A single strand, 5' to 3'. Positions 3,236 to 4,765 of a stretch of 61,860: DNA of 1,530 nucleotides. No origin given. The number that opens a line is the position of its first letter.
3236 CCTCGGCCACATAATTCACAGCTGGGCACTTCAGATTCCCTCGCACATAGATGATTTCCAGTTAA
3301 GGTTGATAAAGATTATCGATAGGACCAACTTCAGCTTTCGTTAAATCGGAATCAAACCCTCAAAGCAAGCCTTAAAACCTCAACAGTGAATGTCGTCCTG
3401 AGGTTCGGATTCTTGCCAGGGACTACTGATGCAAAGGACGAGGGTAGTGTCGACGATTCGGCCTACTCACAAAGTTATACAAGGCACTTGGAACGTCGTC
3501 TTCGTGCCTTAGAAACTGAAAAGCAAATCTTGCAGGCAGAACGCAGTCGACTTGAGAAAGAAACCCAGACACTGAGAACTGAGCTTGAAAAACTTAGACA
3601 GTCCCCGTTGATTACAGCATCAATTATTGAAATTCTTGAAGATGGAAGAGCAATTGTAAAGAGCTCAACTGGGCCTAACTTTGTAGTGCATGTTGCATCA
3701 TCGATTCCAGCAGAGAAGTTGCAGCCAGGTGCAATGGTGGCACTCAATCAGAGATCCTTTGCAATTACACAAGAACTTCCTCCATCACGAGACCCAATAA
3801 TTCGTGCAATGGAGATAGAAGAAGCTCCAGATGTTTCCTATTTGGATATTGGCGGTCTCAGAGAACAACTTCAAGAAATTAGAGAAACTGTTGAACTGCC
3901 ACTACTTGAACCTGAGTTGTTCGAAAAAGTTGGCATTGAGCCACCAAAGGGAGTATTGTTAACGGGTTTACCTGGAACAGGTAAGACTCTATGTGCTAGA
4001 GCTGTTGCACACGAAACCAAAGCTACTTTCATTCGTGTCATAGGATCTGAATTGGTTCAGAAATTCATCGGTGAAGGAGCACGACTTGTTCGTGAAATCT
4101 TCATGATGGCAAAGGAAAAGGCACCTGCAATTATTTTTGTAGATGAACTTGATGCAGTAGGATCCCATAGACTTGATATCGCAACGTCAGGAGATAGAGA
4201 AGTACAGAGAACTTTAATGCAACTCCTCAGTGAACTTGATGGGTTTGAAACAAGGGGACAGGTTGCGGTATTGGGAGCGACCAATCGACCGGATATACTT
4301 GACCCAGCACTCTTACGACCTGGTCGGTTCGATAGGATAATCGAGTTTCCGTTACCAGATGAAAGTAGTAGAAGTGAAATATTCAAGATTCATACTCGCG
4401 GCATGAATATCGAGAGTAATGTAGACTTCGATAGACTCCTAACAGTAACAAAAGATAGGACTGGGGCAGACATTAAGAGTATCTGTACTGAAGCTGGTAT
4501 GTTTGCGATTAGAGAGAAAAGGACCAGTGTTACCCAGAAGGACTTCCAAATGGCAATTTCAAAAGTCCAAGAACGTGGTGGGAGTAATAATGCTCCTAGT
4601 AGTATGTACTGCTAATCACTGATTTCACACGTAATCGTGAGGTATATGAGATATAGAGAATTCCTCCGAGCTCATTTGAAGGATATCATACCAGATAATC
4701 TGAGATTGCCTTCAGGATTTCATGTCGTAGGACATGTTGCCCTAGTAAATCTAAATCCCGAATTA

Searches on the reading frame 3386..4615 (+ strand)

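Call 45: search_protein_families(library=pfam, proteins=[window:3386-4615:+], max_evalue=0.001)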
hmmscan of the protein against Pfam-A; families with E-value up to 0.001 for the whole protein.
window:3386-4615:+ (409 aa): 9 families
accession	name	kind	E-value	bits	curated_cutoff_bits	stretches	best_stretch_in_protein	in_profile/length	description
PF00004.35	AAA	-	1.6e-42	145.5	21.2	1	190-323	1-131/131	ATPase family associated with various cellular activities (AAA)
PF16450.11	Prot_ATP_ID_OB_C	-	6.9e-16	58.3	23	1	79-132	3-56/56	Proteasomal ATPase OB C-terminal domain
PF17862.7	AAA_lid_3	-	4.5e-12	45.7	27.2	1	345-388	1-44/45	AAA+ lid domain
PF17758.7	Prot_ATP_ID_OB_N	-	2.2e-06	27.7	23.4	1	82-127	7-52/62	Proteasomal ATPase OB N-terminal domain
PF13191.12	AAA_16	-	8.1e-06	26.9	32.6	1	178-277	15-124/167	AAA ATPase domain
PF07728.20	AAA_5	-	0.0003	21.2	22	0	189-309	1-135/139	AAA domain (dynein-related subfamily)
PF23902.1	AAA_lid_PRS2_C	-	0.00037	21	34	1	328-394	3-70/73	PRS2 AAA+ lid C-terminal domain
PF20720.3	nSTAND3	-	0.00046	20.4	27.2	0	190-283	20-97/155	Novel STAND NTPase 3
PF13401.12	AAA_22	-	0.00081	20.1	27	0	190-219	8-40/130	AAA domain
